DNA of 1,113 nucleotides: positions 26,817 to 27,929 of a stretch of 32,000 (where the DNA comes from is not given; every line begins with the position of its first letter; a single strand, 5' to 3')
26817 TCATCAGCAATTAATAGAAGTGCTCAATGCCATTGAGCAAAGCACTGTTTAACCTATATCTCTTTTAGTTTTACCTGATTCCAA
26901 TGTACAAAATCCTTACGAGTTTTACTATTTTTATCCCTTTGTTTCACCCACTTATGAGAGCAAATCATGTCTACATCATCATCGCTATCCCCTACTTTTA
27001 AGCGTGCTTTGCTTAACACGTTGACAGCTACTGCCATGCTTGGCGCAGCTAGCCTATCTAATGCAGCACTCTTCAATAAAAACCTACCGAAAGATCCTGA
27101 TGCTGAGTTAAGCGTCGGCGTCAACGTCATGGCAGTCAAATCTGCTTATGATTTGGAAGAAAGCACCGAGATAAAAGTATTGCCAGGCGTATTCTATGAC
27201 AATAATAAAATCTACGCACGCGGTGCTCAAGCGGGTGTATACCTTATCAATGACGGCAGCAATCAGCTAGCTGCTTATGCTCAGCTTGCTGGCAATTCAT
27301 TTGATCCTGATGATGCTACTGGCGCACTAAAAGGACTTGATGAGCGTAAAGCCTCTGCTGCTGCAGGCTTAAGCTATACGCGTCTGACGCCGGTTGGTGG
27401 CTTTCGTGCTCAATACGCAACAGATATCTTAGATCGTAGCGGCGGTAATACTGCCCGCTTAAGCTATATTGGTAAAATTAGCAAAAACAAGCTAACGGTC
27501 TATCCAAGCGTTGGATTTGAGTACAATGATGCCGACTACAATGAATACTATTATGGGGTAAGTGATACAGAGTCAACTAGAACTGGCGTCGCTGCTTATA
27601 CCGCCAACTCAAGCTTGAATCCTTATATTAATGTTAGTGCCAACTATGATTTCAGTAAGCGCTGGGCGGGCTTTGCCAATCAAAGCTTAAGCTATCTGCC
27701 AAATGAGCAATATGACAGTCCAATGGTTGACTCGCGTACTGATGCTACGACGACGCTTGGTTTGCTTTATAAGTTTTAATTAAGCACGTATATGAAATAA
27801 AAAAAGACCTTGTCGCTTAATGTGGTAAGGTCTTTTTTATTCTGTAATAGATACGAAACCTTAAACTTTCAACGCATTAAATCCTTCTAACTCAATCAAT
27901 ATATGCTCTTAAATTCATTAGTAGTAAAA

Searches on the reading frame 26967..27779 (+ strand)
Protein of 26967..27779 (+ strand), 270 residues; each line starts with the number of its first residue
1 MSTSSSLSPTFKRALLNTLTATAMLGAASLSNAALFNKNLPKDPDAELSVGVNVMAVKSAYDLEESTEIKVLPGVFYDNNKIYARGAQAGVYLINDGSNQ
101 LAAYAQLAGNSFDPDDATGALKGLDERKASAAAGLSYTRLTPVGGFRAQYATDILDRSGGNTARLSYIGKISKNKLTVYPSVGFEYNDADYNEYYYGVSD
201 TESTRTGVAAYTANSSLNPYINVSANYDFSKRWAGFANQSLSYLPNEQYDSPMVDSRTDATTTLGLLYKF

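Call 65: find_related_loci(query=window:26967-27779:+, collection=metagenome_contigs, flank=5000)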
Query window:26967-27779:+ (270 aa) in metagenome_contigs; peptide patterns used: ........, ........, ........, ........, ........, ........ (x = any residue, [..] = any of these).
314 stretches matched a pattern; 86 encode a relative of the query (tblastn E <= 1e-3); the best 80 are kept; 80 distinct loci.
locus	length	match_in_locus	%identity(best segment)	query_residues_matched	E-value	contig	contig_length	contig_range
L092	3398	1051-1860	99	1-270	0e+0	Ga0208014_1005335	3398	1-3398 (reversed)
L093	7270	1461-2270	98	1-270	7e-176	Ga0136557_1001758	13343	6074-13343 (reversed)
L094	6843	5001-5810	97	1-270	5e-174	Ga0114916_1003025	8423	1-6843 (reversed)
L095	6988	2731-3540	79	1-270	3e-143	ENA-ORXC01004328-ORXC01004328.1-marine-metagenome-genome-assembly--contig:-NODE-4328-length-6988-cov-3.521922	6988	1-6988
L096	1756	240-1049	79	1-270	6e-154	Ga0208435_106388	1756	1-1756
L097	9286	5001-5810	79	1-270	2e-142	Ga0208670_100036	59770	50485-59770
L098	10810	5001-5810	79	1-270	2e-142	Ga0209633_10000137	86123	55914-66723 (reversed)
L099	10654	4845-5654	77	1-270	2e-141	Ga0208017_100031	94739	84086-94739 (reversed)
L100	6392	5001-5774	78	13-270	2e-139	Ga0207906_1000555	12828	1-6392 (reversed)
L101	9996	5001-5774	78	13-270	5e-139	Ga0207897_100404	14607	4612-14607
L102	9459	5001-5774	77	13-270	5e-138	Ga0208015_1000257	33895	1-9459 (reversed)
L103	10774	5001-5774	77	13-270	1e-136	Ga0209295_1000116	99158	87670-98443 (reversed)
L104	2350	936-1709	76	13-270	2e-144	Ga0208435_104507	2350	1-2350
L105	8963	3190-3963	76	13-270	3e-136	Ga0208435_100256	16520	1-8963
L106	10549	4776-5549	76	13-270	4e-136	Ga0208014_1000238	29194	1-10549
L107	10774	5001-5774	76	13-270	5e-136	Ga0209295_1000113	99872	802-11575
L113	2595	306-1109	77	3-270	5e-143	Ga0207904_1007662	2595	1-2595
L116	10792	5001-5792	78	9-270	2e-135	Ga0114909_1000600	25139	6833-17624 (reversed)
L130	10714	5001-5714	78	33-270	3e-124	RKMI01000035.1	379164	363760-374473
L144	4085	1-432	83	127-270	1e-78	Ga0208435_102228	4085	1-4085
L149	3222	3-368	84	149-270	1e-67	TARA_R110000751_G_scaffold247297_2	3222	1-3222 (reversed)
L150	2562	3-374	83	148-270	4e-66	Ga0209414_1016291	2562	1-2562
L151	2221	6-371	81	149-270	3e-66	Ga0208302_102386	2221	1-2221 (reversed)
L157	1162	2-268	82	182-270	1e-48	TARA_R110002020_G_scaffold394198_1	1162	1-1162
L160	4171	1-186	100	209-270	1e-35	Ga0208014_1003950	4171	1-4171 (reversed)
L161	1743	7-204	83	205-270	2e-33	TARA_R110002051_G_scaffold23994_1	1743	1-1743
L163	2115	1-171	86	214-270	8e-29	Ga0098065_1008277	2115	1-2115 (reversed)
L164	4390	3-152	94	221-270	4e-26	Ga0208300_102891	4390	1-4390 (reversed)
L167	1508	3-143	91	224-270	1e-23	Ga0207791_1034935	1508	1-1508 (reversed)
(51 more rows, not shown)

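Call 69: search_protein_families(library=pfam, proteins=[L163:303-1640:+, L093:3743-6274:+, L101:5964-8090:+, L107:6036-7517:+, L149:1851-2867:+, L151:588-1877:+, L164:378-2180:+, L167:230-1105:-, L157:444-1115:-, L116:5944-7044:-], max_evalue=0.001)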
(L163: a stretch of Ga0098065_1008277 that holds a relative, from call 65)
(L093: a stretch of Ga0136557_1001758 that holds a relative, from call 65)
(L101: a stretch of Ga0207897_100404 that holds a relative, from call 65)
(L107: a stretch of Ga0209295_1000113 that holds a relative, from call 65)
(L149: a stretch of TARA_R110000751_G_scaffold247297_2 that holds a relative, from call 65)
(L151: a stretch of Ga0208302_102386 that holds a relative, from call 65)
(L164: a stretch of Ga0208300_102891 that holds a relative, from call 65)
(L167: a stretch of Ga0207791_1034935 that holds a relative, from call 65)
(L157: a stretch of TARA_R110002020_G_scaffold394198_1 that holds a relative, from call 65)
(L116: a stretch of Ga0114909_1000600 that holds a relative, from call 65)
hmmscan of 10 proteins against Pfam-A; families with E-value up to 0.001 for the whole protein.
L163:303-1640:+ (446 aa): 4 families
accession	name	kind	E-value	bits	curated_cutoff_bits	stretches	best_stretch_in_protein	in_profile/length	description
PF13401.12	AAA_22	-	4.4e-07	30.7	27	1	229-340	8-111/130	AAA domain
PF00004.35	AAA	-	0.00013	22.8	21.2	0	230-352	2-107/131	ATPase family associated with various cellular activities (AAA)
PF13156.12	Mrr_cat_2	-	0.00021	21.6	22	1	44-102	25-81/127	Restriction endonuclease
PF04471.18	Mrr_cat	-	0.0003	21.3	21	1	20-85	7-68/115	Restriction endonuclease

L093:3743-6274:+ (844 aa): 6 families
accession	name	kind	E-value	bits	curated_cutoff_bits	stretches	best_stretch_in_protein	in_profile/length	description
PF14516.12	AAA_35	-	5.3e-19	68.6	27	1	14-319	11-311/331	AAA-like domain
PF12895.13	ANAPC3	-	8e-06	26.5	27.2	0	404-459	5-59/82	Anaphase-promoting complex, cyclosome, subunit 3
PF13174.12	TPR_6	-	1.4e-05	25.9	26.3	0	428-450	6-28/33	Tetratricopeptide repeat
PF07719.23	TPR_2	-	3.7e-05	23.9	27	0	391-413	4-26/34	Tetratricopeptide repeat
PF13181.12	TPR_8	-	7.9e-05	23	25.7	0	427-452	6-31/34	Tetratricopeptide repeat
PF13401.12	AAA_22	-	0.00034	21.3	27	1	42-157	14-107/130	AAA domain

L101:5964-8090:+ (709 aa): 0 families

L107:6036-7517:+ (494 aa): 1 family
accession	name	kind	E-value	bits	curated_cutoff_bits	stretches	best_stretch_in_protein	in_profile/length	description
PF02518.31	HATPase_c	-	8.8e-05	23.4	26.4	1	24-101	4-78/111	Histidine kinase-, DNA gyrase B-, and HSP90-like ATPase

L149:1851-2867:+ (339 aa): 1 family
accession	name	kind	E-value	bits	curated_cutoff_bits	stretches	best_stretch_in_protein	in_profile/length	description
PF18735.6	HEPN_RiboL-PSP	-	2.1e-19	70.6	28.4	1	39-244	18-191/191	RiboL-PSP-HEPN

L151:588-1877:+ (430 aa): 0 families

L164:378-2180:+ (601 aa): 6 families
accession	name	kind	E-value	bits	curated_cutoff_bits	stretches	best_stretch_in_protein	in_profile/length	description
PF13175.12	AAA_15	-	1.2e-26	94.7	32.1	2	146-304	228-374/374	AAA ATPase domain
PF13304.12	AAA_21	-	5.2e-16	60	27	1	27-305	1-304/304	AAA domain, putative AbiEii toxin, Type IV TA system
PF02463.25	SMC_N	-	2.7e-09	37.2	40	1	3-47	2-46/220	RecF/RecN/SMC N terminal domain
PF13476.12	AAA_23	-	1.6e-05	26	27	1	5-118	1-123/201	AAA domain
PF11398.14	DUF2813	-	5.7e-05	23.1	21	0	1-52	1-49/372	Protein of unknown function (DUF2813)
PF13514.12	AAA_27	-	0.0002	21.4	22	1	1-47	1-48/206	AAA domain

L167:230-1105:- (292 aa): 0 families

L157:444-1115:- (224 aa): 1 family
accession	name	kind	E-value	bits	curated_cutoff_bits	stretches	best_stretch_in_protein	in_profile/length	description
PF13643.11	DUF4145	-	3.5e-15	56.3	23.1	1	96-171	2-79/88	Domain of unknown function (DUF4145)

L116:5944-7044:- (367 aa): 1 family
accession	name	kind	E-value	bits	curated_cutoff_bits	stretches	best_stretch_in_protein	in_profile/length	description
PF14022.11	DUF4238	-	7.7e-44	150.6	27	1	10-256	1-279/281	Protein of unknown function (DUF4238)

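Call 70: search_protein_families(library=padloc, proteins=[L144:534-3002:+, L149:650-1855:+, L150:642-1949:+, L160:256-2016:-, L160:2489-3658:-, L161:373-1170:+, L099:5805-7019:+, L113:1515-2345:+, L164:378-2180:+, L101:5964-8090:+], max_evalue=0.001)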
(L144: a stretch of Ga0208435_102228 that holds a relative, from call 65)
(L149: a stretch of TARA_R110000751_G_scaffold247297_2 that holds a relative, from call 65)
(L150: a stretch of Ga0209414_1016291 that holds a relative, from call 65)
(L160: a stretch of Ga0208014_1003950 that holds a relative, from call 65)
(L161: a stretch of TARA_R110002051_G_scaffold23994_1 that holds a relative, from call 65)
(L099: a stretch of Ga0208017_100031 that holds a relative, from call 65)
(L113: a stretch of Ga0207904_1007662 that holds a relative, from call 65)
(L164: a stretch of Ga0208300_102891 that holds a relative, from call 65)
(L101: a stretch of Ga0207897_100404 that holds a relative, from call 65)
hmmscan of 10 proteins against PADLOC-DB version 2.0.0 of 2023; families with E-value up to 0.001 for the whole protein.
L144:534-3002:+ (823 aa): 0 families

L149:650-1855:+ (402 aa): 3 families
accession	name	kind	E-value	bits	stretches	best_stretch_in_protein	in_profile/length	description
PDLC03877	NsnA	-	6.1e-61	204.8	1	16-400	27-383/385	-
PDLC04027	PD-T4-2_A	-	2.3e-30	103.9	1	52-312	43-288/363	-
PDLC03418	REase_II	-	1.1e-09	35.9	1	63-202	34-160/372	Type II restriction enzyme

L150:642-1949:+ (436 aa): 0 families

L160:256-2016:- (587 aa): 19 families
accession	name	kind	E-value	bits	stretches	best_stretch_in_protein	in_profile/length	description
PDLC00262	LmuB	-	2.7e-214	711.3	1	1-577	1-577/588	AAA ATPase domain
PDLC00259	LmuB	-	8.2e-210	696.6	1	1-577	1-577/588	AAA ATPase domain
PDLC03860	LmuB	-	5.7e-98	326.9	1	1-563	4-527/565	-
PDLC00261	LmuB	-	4.7e-88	293.5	1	245-577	8-341/355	AAA ATPase domain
PDLC00263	LmuB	-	2e-73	244.6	1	1-200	1-200/204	AAA ATPase domain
PDLC03863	LmuB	-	5.8e-30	102.5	1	12-556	12-580/610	-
PDLC03859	LmuB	-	1.6e-25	88.4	1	23-564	21-585/611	-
PDLC00249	LmuB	-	3.7e-17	60.2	1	22-538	23-504/565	AAA ATPase domain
PDLC00252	LmuB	-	2.1e-14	51.2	1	33-154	34-153/554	AAA ATPase domain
PDLC03862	LmuB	-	2e-13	47.6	1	24-525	26-567/643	-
PDLC00256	LmuB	-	1.5e-12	45.1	1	23-554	24-519/563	AAA ATPase domain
PDLC00255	LmuB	-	3e-11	40.8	1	23-155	24-157/550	AAA ATPase domain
PDLC00254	LmuB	-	1.4e-10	38.5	1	33-287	38-287/563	AAA ATPase domain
PDLC03865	LmuB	-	1.5e-10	37.9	1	509-556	923-973/1007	-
PDLC00257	LmuB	-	1e-09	35.8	1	32-553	33-526/571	AAA ATPase domain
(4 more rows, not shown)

L160:2489-3658:- (390 aa): 6 families
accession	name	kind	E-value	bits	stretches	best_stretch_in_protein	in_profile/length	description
PDLC00242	LmuA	-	2.8e-141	469.1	1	2-387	4-387/388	DUF4297 domain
PDLC00260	LmuB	-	1.7e-140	466.4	1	1-387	3-387/388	DUF4297 domain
PDLC03849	LmuA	-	3.5e-64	215.6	1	1-386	6-367/370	-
PDLC00247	LmuA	-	3.8e-09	34.2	1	7-268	9-270/376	DUF4297 domain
PDLC00173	HamA1|HamA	-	4.2e-07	27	1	24-87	24-86/539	DUF1837 domain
PDLC00198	HamA2|HamA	-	9.1e-07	25.9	1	26-84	31-88/542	DUF1837 domain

L161:373-1170:+ (266 aa): 0 families

L099:5805-7019:+ (405 aa): 2 families
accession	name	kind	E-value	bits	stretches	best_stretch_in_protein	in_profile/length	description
PDLC03859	LmuB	-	6e-05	20.4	1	54-402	177-461/611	-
PDLC04890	PDC-S06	-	8.1e-05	19.4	1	135-254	89-207/732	-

L113:1515-2345:+ (277 aa): 0 families

L164:378-2180:+ (601 aa): 106 families (the best 25 are shown)
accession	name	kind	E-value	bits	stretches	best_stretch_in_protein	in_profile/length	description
PDLC02358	Old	-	3.7e-30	103.3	2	144-413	167-436/578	Old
PDLC02979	AriA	-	2.6e-29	101.2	2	143-304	223-373/373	-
PDLC00271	PtuA1|PtuA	-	2.3e-19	68.2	2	260-322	278-337/421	AAA ATPase domain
PDLC02915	ATPase-Toprim_I-B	-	5.6e-19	66.4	1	1-305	1-300/623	-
PDLC04135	mad3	-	1.7e-18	65.3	1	2-307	1-330/374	mads_3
PDLC00305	PtuA1|PtuA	-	2.2e-18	64.8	1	1-333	1-317/392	AAA ATPase domain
PDLC00067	GajA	-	3e-17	60.3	2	2-59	4-58/604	AAA ATPase domain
PDLC02980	AriA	-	6.9e-17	60.3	1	27-305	1-304/304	-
PDLC02914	ATPase-Toprim_I-B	-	1.2e-16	59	2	253-321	195-265/443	-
PDLC00278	PtuA1|PtuA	-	4.7e-16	57.1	2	259-315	286-342/436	AAA ATPase domain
PDLC00069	GajA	-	5.7e-16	56.1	2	1-54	1-52/687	AAA ATPase domain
PDLC00289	PtuA1|PtuA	-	5.9e-16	56.5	1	1-334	1-321/404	AAA ATPase domain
PDLC00298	PtuA1|PtuA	-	6.8e-16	56.3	2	256-318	276-339/423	AAA ATPase domain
PDLC02981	AriAB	-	2.8e-15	54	2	1-68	1-67/694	-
PDLC00267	PtuA1|PtuA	-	3.6e-15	54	2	261-318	286-342/438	AAA ATPase domain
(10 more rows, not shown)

L101:5964-8090:+ (709 aa): 0 families

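Call 71: find_homologous_proteins(query=L157:444-1115:-, max_evalue=0.001)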
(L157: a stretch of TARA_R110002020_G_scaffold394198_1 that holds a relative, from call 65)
Query L157:444-1115:- (224 aa): 3071 proteins with E <= 0.001 among 3535 candidates; the best 120 are listed.
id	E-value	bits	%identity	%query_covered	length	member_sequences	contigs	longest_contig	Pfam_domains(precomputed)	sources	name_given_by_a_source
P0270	4.1e-141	486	95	100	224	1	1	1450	PF13643.12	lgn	-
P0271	3.0e-140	483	93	100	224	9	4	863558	PF13643.12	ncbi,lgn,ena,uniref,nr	ncbi:DUF4145 domain-containing protein [Psychrobacter sp. CAM01]|uniref:DUF4145 domain-containing pr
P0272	2.7e-130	451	86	99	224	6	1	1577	PF13643.12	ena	-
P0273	2.6e-129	448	100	90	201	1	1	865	PF13643.12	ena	-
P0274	2.5e-125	435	85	100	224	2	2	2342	PF13643.12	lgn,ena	-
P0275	3.9e-125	434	85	98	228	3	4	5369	PF13643.12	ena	-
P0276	4.9e-124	430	83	100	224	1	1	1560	PF13643.12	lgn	-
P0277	1.9e-123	428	83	100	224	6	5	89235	PF13643.12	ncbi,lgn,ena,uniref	ncbi:MAG: hypothetical protein ACI9ST_001280 [Psychrobacter glaciei]|uniref:DUF4145 domain-containin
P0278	1.8e-122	425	83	100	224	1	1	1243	PF13643.12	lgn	-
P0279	1.5e-121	422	83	100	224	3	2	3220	PF13643.12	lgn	-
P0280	1.6e-120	419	82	100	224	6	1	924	PF13643.12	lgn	-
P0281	1.9e-119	415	83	100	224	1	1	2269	PF13643.12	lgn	-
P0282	1.6e-114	399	78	100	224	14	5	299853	PF13643.12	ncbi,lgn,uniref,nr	ncbi:DUF4145 domain-containing protein [Vibrio cholerae]|uniref:DUF4145 domain-containing protein n=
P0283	4.3e-112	391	76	99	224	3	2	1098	PF13643.12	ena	-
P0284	1.9e-111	389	77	99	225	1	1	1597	PF13643.12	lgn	-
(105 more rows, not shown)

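Call 96: predict_structure(alignment_id=A6)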
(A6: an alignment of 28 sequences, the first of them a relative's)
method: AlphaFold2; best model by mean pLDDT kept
length: 224 residues; sequences in the alignment: 28
mean_pLDDT: 73.1   pTM: 0.54
mean pLDDT of the five models: 73.1, 70.2, 67.8, 64.3, 54.7
residues with pLDDT >= 90: 4; 70-90: 153; 50-70: 47; < 50: 20
segments of 3 or more residues with pLDDT < 50: 1-7, 76-78, 156-164
pLDDT, mean of each block of 10 residues (from residue 1): 46 67 74 74 80 82 77 59 84 81 72 87 85 83 73 53 49 67 83 78 79 79 61
secondary structure, 60 per line:
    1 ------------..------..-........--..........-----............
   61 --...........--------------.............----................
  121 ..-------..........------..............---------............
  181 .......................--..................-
elements in order: E24-31 E34-43 E49-60 E63-73 H88-100 H105-122 H130-139 H146-159 H169-203 H206-223

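Call 98: fold_search(model_id=the predicted structure, library=pdb)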
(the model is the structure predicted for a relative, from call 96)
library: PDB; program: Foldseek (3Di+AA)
matches with E <= 10: 183; with E <= 0.001: 0
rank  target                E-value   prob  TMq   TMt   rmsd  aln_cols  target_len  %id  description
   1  9qvq_B                3.6e-02  0.47  0.23  0.18  18.4       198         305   11  Crystal structure of the CtaG_H128A variant from Ruminiclostridium cellulolyticum in complex with PHBA (P2(1)-medium) (released 2025-10-01)
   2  8fpg_F                1.7e-01  0.18  0.19  0.21  17.9       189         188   15  GluA2 flip Q isoform of AMPA receptor in complex with gain-of-function TARP gamma-2, with 10mM CaCl2, 150mM NaCl, 1mM  (released 2024-02-28)
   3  7ae6_A                3.1e-01  0.95  0.36  0.51   5.5       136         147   12  Crystal structure of di-AMPylated HEPN(R102A) toxin (released 2020-12-30)
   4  5yep_C                3.3e-01  0.72  0.29  0.44   6.3       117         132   14  Crystal structure of SO_3166-SO_3165 from Shewanella oneidensis (released 2018-03-28)
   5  8iep_D                3.3e-01  0.20  0.21  0.17  18.1       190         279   10  Cryo-EM structure of GPR156C/D of G-protein free GPR156 (local refine) (released 2024-02-14)
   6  6m6w_B                5.2e-01  0.72  0.30  0.46   6.2       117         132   14  Crystal structure the toxin-antitoxin MntA-HpeT mutant-Y104A (released 2020-09-30)
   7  8qkd                  5.2e-01  0.20  0.19  0.16   8.5       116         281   12  X-ray crystal structure of a de novo designed single-chain parallel coiled-coil alpha-helical barrel with 5 inner helice (released 2024-07-03)
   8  7bxo_F                5.5e-01  0.60  0.30  0.46   5.9       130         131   16  Crystal structure of the toxin-antitoxin with AMP-PNP (released 2020-09-30)
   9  8iep_C                6.1e-01  0.13  0.20  0.17  17.7       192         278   10  Cryo-EM structure of GPR156C/D of G-protein free GPR156 (local refine) (released 2024-02-14)
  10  5yep_B                6.5e-01  0.54  0.31  0.46   6.0       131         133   16  Crystal structure of SO_3166-SO_3165 from Shewanella oneidensis (released 2018-03-28)
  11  8iei_B                6.5e-01  0.13  0.20  0.16  17.9       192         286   10  Cryo-EM structure of GPR156A/B of G-protein free GPR156 (local refine) (released 2024-02-14)
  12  9kft_R                6.5e-01  0.06  0.12  0.10  16.7       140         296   11  Cryo-EM structure of the fMLFC-FPR1-Gi complex (released 2025-11-12)
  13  1wwp_A                7.3e-01  0.85  0.36  0.60   3.7       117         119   14  Crystal structure of ttk003001694 from Thermus Thermophilus HB8 (released 2005-07-12)
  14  3wiy_A                7.7e-01  0.12  0.17  0.24  12.5       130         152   12  Crystal structure of Mcl-1 in complex with compound 10 (released 2013-11-27)
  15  9s9i_A                8.6e-01  0.10  0.22  0.25  17.4       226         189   14  S. islandicus CdvA (non-polymerising mutant) (released 2026-01-28)
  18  6m6w_G                9.1e-01  0.28  0.24  0.37   7.8       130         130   16  Crystal structure the toxin-antitoxin MntA-HpeT mutant-Y104A (released 2020-09-30)
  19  7ae6_B                9.7e-01  0.77  0.37  0.54   4.8       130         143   12  Crystal structure of di-AMPylated HEPN(R102A) toxin (released 2020-12-30)
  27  6m6w_H                1.4e+00  0.21  0.24  0.36   7.1       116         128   17  Crystal structure the toxin-antitoxin MntA-HpeT mutant-Y104A (released 2020-09-30)
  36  1wty_C                2.1e+00  0.20  0.25  0.41   7.6       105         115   14  Crystal structure of a probable nucleotidyl transferase protein from thermus thermophilus HB8 (released 2004-12-07)
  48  1ylm_A                2.7e+00  0.44  0.36  0.52   4.3       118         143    8  Structure of Cytosolic Protein of Unknown Function YutE from Bacillus subtilis (released 2005-03-01)
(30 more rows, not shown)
